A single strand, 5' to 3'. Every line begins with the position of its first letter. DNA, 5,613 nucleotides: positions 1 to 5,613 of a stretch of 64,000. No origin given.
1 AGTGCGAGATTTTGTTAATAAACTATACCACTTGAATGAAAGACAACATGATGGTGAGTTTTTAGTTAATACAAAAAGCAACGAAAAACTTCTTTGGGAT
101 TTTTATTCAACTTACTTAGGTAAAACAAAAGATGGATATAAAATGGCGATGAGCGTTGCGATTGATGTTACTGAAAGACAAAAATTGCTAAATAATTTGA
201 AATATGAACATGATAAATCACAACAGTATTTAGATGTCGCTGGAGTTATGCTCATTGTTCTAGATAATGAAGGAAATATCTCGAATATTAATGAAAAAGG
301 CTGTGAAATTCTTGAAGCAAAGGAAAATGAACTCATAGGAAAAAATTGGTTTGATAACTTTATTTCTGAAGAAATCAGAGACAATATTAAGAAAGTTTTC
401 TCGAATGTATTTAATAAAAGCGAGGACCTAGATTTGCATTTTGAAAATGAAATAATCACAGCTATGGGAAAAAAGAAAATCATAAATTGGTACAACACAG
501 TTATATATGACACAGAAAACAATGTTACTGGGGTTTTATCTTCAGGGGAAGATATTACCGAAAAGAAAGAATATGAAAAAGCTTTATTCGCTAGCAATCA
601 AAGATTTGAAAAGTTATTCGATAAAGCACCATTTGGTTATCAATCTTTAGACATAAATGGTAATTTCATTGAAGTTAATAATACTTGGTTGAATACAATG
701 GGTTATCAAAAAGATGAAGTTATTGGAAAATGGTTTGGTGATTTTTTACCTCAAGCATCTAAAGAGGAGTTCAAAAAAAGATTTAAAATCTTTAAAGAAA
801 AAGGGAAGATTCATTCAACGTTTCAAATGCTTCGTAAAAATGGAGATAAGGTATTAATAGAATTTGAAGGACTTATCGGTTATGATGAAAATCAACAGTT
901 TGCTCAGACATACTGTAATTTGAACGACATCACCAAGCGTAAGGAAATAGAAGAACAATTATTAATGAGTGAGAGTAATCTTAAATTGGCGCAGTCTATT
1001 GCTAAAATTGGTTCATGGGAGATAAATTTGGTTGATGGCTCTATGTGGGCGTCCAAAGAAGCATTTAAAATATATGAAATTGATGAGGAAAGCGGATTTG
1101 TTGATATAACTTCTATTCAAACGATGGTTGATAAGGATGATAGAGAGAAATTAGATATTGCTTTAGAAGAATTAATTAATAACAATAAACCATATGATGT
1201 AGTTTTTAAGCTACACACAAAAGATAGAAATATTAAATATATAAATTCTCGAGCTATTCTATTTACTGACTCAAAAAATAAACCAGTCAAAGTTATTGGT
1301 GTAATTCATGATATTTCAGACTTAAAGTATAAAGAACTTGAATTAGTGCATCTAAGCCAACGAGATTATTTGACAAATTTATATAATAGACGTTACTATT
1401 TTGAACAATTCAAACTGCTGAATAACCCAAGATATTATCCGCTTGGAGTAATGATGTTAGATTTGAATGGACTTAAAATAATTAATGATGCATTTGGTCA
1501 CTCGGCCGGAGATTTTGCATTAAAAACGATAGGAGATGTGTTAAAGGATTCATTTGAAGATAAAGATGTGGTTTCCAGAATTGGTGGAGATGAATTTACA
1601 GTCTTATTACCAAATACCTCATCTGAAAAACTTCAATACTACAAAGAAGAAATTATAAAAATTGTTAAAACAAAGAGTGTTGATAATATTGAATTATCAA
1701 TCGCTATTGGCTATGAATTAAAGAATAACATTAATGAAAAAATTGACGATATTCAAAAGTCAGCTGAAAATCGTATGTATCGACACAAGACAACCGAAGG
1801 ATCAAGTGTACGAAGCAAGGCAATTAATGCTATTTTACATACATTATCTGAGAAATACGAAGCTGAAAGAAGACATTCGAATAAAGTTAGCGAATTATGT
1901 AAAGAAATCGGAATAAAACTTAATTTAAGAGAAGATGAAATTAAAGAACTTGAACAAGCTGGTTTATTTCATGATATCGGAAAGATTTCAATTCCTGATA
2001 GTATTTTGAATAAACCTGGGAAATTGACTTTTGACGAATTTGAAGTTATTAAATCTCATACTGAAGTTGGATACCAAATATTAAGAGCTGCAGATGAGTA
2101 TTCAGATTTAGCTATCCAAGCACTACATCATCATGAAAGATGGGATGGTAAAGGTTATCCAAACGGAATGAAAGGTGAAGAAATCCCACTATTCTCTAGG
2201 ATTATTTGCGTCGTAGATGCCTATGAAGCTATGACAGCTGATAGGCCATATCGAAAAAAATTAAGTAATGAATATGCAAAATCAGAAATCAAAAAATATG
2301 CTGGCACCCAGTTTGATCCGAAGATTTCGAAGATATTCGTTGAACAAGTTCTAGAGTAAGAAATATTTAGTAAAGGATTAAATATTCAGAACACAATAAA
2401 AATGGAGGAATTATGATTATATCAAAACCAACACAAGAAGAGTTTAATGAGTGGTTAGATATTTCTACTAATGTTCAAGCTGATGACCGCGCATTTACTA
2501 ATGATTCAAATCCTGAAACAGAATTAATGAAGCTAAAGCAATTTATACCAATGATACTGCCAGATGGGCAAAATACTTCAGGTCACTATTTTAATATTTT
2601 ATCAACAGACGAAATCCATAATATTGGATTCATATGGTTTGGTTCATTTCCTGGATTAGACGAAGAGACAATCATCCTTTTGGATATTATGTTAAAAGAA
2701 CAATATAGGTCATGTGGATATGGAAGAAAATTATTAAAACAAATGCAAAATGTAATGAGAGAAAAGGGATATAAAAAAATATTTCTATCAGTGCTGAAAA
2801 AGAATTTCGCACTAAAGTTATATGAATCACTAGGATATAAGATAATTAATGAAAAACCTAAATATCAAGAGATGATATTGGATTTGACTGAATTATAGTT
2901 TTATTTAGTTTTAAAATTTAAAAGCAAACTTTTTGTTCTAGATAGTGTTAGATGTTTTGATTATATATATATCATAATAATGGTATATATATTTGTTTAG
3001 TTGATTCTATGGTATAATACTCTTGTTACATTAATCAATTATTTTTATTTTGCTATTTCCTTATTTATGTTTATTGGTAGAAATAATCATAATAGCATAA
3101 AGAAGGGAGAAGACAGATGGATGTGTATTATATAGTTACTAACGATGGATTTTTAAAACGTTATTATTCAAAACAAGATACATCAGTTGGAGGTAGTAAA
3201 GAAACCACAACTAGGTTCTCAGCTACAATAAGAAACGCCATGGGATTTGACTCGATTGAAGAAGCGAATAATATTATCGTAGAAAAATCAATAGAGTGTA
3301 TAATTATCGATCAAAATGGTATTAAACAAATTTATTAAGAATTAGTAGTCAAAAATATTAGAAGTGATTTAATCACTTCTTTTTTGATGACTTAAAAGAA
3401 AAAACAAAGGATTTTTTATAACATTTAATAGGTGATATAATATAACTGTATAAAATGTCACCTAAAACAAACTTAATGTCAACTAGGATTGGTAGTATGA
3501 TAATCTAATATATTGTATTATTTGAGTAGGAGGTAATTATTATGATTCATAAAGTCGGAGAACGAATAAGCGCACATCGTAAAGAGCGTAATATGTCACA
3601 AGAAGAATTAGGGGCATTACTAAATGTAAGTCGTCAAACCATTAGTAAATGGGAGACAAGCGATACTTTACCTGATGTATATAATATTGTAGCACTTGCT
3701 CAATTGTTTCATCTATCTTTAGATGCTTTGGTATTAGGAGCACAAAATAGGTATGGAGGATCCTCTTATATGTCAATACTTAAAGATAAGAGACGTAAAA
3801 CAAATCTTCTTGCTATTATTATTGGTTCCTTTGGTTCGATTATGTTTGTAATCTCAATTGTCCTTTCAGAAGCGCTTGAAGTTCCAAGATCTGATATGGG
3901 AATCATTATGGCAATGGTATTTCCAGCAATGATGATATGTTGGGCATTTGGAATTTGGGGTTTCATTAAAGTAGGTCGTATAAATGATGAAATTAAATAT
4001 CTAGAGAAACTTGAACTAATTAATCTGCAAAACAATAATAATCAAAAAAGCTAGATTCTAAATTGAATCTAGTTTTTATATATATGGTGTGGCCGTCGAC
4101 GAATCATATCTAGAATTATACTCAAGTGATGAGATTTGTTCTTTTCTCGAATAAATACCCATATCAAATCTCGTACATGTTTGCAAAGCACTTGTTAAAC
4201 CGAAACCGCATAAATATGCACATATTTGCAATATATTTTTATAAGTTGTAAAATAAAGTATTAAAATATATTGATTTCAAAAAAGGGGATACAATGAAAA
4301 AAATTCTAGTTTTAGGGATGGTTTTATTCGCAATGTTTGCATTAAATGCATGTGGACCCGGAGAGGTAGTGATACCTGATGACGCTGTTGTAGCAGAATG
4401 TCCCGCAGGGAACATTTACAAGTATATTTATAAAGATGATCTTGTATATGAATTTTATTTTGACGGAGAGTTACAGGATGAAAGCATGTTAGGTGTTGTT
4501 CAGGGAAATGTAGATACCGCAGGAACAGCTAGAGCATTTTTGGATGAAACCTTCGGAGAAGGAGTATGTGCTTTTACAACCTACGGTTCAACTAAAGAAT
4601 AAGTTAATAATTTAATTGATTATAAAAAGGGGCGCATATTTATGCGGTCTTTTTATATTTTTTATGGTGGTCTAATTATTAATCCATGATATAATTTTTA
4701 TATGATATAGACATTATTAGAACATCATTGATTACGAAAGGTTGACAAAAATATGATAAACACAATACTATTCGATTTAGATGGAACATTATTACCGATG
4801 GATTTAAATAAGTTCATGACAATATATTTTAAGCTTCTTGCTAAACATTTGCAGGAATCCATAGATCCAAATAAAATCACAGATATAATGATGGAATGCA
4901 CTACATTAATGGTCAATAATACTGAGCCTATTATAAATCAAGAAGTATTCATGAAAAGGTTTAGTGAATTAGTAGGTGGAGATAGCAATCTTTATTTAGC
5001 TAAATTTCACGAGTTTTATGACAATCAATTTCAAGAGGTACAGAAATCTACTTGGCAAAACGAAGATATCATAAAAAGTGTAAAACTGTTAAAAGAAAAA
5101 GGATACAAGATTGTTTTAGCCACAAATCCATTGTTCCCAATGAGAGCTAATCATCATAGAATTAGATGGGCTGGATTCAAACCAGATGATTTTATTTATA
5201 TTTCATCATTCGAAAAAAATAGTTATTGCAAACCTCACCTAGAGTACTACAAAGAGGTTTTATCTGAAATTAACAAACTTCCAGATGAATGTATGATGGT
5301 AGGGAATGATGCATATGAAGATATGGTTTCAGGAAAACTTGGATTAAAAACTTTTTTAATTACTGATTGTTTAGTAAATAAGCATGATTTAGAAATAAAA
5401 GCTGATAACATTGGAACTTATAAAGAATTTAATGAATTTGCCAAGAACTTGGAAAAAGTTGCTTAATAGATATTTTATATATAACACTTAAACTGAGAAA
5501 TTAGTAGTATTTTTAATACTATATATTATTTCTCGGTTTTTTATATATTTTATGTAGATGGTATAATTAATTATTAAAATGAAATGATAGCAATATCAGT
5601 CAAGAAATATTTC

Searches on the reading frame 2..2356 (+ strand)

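Call 60: search_protein_families(library=pfam, proteins=[window:2-2356:+], max_evalue=0.0001)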
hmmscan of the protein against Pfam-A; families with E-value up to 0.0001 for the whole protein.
window:2-2356:+ (785 aa): 10 families
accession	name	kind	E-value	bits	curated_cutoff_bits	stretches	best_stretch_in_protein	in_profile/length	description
PF13487.12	HD_5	-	2e-40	138.7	27.2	1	614-775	6-170/170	HD domain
PF00990.26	GGDEF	-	2.7e-32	112.2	23.8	1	453-599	2-158/161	Diguanylate cyclase, GGDEF domain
PF08447.18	PAS_3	-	7.2e-24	84.3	25.6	2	353-435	7-89/89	PAS fold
PF13426.13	PAS_9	-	2.6e-22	79.5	27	2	217-311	8-102/103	PAS domain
PF01966.28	HD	-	1.3e-21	77.4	22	1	624-744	3-116/116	HD domain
PF08448.16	PAS_4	-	9.5e-19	68.1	23.1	2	77-189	1-109/110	PAS fold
PF00989.32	PAS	-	5.2e-17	62.3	22.6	2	78-184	8-112/113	PAS fold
PF24820.1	Diguanyl_cycl_sensor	-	5.1e-10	39.7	28.1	1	84-138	9-63/109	Diguanylate cyclase-like sensor domain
PF13188.13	PAS_8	-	7.4e-10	38.8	21.8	0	200-253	1-55/65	PAS domain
PF14598.12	PAS_11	-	2e-07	31.4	25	0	370-438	35-103/109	PAS domain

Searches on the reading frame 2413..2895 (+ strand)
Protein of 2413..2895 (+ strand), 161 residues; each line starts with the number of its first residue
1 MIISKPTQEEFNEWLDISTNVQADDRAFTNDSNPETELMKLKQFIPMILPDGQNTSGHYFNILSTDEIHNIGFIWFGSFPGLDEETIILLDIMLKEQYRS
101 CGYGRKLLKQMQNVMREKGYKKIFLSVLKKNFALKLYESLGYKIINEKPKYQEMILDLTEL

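Call 60: search_protein_families(library=pfam, proteins=[window:2413-2895:+], max_evalue=0.0001)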
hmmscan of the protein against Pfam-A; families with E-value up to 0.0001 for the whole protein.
window:2413-2895:+ (161 aa): 5 families
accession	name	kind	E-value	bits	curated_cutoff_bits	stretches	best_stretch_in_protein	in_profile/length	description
PF00583.31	Acetyltransf_1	-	3.8e-12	47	20.7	1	54-142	30-116/116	Acetyltransferase (GNAT) family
PF13508.13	Acetyltransf_7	-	3.1e-10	40.7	27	1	68-143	12-83/84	Acetyltransferase (GNAT) domain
PF13673.13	Acetyltransf_10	-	1.1e-07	32.3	23.6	1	56-148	28-112/128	Acetyltransferase (GNAT) domain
PF08445.16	FR47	-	5.4e-07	29.9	22.1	1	89-147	24-82/86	FR47-like protein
PF13302.13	Acetyltransf_3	-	8.2e-06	27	25.4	1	3-142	4-137/138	Acetyltransferase (GNAT) domain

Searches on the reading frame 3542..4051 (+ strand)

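Call 60: search_protein_families(library=pfam, proteins=[window:3542-4051:+], max_evalue=0.0001)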
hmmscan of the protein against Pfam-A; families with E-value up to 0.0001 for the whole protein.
window:3542-4051:+ (170 aa): 4 families
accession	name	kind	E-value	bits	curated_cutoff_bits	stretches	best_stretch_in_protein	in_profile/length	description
PF01381.28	HTH_3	-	2e-14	53.8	23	1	11-62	3-54/55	Helix-turn-helix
PF13560.12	HTH_31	-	2e-08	34.9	27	1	6-61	3-59/64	Helix-turn-helix domain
PF12844.13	HTH_19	-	4.8e-07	30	30.2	1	6-67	1-62/64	Helix-turn-helix domain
PF07022.19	Phage_CI_repr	-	5.3e-07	30.3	22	1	19-68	14-62/65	Bacteriophage CI repressor helix-turn-helix domain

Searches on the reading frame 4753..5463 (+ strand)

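Call 60: search_protein_families(library=pfam, proteins=[window:4753-5463:+], max_evalue=0.0001)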
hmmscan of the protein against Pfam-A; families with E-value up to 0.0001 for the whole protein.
window:4753-5463:+ (237 aa): 2 families
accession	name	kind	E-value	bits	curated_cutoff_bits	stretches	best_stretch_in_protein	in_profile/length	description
PF00702.32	Hydrolase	-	7.3e-15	56.3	26.4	1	2-195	1-188/191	haloacid dehalogenase-like hydrolase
PF13419.12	HAD_2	-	2.5e-11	44.5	23.8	1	5-195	1-169/178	Haloacid dehalogenase-like hydrolase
